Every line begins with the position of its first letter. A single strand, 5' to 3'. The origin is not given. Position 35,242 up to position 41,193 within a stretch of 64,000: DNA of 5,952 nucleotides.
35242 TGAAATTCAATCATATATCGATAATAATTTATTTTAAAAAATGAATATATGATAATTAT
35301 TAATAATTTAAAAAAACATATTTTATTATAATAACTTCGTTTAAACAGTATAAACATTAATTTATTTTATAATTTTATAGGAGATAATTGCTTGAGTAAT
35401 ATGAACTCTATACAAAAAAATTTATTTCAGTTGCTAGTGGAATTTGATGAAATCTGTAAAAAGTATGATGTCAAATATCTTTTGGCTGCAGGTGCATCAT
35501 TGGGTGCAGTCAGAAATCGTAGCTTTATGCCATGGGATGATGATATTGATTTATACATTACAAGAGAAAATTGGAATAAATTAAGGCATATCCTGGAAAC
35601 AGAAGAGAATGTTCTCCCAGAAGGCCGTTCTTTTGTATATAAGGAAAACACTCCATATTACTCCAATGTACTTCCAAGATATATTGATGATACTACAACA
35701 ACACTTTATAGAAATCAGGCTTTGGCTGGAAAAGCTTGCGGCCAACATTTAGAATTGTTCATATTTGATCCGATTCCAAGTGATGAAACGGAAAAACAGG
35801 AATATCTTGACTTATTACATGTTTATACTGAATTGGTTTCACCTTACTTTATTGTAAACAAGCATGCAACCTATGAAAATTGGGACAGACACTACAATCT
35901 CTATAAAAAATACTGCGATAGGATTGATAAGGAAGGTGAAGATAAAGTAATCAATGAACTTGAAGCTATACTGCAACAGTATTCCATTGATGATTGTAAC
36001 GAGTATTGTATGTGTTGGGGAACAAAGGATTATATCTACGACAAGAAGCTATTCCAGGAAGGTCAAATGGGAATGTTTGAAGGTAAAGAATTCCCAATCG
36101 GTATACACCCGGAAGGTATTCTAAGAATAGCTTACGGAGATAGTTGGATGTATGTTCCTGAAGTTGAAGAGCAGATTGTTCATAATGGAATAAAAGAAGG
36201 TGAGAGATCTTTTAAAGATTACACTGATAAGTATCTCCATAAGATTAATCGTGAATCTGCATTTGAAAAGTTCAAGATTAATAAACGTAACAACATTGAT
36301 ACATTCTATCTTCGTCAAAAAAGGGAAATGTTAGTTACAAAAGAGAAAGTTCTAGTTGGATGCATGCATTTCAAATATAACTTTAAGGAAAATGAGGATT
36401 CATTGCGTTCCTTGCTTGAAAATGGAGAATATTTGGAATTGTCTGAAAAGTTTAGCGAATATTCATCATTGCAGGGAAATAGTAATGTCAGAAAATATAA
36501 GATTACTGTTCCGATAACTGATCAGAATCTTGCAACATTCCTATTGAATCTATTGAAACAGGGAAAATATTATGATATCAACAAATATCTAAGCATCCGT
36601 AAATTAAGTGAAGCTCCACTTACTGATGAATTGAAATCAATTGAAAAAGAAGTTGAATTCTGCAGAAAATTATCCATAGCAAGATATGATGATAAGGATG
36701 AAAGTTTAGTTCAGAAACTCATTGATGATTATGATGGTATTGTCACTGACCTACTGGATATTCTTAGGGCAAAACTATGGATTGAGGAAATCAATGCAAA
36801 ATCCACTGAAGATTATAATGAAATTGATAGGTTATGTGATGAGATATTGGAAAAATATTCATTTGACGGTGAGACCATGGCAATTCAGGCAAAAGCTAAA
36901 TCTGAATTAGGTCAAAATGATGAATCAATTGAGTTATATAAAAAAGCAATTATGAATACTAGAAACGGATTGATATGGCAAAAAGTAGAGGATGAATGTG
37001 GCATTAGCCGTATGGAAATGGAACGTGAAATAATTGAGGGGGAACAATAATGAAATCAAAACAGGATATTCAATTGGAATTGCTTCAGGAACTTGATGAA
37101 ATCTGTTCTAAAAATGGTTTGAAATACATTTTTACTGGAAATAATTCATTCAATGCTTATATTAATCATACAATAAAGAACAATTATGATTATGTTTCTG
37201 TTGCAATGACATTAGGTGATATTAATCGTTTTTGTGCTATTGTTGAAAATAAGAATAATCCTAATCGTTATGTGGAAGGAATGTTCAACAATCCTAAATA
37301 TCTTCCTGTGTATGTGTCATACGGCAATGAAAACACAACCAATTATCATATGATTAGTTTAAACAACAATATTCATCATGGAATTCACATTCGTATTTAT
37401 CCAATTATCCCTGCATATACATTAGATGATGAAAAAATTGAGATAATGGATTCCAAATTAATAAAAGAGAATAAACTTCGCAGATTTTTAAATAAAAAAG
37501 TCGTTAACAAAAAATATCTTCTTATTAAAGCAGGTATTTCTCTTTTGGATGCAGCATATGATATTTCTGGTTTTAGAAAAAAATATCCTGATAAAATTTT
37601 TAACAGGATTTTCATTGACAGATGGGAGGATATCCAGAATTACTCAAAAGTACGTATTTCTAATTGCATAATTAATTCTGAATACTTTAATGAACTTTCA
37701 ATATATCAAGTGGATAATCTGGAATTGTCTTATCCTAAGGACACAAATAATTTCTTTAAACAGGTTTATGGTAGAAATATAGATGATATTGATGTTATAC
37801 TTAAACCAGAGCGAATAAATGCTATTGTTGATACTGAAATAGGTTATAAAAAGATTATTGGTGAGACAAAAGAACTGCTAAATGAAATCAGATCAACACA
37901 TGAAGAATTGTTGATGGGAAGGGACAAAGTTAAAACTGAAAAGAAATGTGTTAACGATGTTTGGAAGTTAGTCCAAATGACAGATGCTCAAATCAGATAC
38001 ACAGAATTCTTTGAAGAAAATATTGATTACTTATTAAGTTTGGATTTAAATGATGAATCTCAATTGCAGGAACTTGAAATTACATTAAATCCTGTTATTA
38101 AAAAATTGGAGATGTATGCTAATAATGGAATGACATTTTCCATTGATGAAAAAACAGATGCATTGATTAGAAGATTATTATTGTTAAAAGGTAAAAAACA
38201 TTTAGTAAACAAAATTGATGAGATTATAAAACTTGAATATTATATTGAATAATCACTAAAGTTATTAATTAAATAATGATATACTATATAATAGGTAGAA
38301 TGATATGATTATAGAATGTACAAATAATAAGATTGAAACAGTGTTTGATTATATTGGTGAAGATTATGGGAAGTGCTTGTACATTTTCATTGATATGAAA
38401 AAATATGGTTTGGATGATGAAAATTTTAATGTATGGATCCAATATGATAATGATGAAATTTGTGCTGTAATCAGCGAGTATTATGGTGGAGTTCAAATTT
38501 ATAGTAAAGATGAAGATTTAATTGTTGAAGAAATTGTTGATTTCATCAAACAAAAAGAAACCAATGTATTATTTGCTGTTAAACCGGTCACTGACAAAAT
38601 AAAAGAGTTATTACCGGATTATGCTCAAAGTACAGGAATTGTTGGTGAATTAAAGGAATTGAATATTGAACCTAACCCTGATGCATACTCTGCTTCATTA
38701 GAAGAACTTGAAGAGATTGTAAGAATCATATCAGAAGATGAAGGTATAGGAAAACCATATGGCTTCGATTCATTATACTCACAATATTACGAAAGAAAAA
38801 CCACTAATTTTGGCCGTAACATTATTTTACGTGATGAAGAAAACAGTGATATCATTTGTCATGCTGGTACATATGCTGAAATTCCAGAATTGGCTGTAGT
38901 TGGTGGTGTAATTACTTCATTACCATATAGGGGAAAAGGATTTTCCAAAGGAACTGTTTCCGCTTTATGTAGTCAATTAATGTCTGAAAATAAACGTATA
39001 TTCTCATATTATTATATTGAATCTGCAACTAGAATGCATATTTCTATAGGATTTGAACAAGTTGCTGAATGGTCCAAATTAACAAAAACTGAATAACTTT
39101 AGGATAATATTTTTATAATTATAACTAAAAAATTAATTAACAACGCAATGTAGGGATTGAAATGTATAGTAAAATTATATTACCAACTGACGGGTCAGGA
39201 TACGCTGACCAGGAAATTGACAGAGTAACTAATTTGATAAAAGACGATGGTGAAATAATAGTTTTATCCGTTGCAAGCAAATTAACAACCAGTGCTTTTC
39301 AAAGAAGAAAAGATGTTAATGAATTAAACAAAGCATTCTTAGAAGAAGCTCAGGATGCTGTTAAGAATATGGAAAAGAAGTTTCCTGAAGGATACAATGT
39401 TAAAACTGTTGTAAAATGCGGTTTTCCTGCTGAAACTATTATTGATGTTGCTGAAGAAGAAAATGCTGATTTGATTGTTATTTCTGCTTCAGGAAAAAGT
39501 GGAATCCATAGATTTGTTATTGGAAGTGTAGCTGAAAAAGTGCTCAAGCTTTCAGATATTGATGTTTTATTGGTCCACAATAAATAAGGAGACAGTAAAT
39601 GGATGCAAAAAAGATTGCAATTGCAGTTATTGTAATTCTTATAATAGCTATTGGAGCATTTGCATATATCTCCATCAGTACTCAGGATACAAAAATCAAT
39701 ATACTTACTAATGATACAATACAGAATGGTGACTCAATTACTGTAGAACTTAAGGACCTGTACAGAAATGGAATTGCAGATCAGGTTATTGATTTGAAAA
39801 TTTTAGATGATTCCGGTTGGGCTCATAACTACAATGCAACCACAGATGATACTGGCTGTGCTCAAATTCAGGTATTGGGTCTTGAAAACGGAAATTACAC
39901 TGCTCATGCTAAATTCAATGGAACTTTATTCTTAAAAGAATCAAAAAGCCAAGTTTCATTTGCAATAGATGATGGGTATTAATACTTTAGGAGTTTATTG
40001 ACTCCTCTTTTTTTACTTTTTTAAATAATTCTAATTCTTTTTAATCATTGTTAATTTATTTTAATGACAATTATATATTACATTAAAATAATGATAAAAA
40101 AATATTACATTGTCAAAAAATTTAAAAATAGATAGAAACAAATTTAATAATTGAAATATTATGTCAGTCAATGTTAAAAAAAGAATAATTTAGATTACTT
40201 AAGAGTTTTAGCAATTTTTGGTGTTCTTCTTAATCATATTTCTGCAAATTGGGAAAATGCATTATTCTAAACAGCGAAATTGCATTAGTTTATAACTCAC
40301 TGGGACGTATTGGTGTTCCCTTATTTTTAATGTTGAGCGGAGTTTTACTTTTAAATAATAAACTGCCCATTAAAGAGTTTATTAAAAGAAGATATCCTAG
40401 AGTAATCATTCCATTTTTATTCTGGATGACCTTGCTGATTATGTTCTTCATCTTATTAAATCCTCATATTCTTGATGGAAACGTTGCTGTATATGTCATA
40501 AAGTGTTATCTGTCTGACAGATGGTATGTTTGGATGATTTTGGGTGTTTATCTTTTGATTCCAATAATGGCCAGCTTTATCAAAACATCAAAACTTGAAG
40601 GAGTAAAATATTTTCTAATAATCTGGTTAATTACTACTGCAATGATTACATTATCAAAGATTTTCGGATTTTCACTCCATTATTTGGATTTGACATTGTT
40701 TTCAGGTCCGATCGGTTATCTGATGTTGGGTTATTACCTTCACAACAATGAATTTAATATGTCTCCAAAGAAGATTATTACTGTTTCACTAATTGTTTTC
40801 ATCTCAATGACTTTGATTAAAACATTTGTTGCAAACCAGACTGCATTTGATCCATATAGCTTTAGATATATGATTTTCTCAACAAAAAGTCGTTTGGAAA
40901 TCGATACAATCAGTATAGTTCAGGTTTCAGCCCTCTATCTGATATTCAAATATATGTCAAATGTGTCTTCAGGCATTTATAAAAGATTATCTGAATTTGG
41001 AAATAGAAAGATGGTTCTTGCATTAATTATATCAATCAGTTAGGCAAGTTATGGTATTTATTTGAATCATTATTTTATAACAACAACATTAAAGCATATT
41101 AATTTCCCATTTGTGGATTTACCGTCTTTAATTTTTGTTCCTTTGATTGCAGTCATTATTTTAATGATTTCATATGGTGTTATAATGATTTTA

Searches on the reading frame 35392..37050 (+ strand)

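Call 11: search_protein_families(library=pfam, max_evalue=0.001, proteins=[window:35392-37050:+])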
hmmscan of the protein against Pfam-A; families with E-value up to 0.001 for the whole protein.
window:35392-37050:+ (552 aa): 1 family
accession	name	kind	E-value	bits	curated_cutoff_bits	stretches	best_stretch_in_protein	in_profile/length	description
PF04991.19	LicD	-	3.2e-23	83.5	22.6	1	22-249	1-227/227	LicD family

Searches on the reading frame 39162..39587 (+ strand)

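Call 11: search_protein_families(library=pfam, max_evalue=0.001, proteins=[window:39162-39587:+])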
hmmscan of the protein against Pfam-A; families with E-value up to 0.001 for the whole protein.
window:39162-39587:+ (141 aa): 1 family
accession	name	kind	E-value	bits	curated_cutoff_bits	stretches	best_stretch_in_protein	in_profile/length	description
PF00582.32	Usp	-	1.2e-27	97.7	24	1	1-139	1-141/141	Universal stress protein family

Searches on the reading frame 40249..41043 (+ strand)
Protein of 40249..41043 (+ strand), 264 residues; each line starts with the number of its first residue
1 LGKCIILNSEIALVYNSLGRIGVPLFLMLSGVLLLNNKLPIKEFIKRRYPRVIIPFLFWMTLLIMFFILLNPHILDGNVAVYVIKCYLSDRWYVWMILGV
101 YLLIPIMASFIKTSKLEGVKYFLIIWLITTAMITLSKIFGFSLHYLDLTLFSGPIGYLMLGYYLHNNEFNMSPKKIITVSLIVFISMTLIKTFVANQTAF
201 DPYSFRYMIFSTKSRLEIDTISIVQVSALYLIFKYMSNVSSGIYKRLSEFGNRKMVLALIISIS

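Call 11: search_protein_families(library=pfam, max_evalue=0.001, proteins=[window:40249-41043:+])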
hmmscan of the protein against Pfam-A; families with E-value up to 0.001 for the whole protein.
window:40249-41043:+ (264 aa): 1 family
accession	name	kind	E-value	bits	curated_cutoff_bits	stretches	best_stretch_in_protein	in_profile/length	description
PF01757.29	Acyl_transf_3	-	1.2e-21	77.6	31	1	15-244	38-283/326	Acyltransferase domain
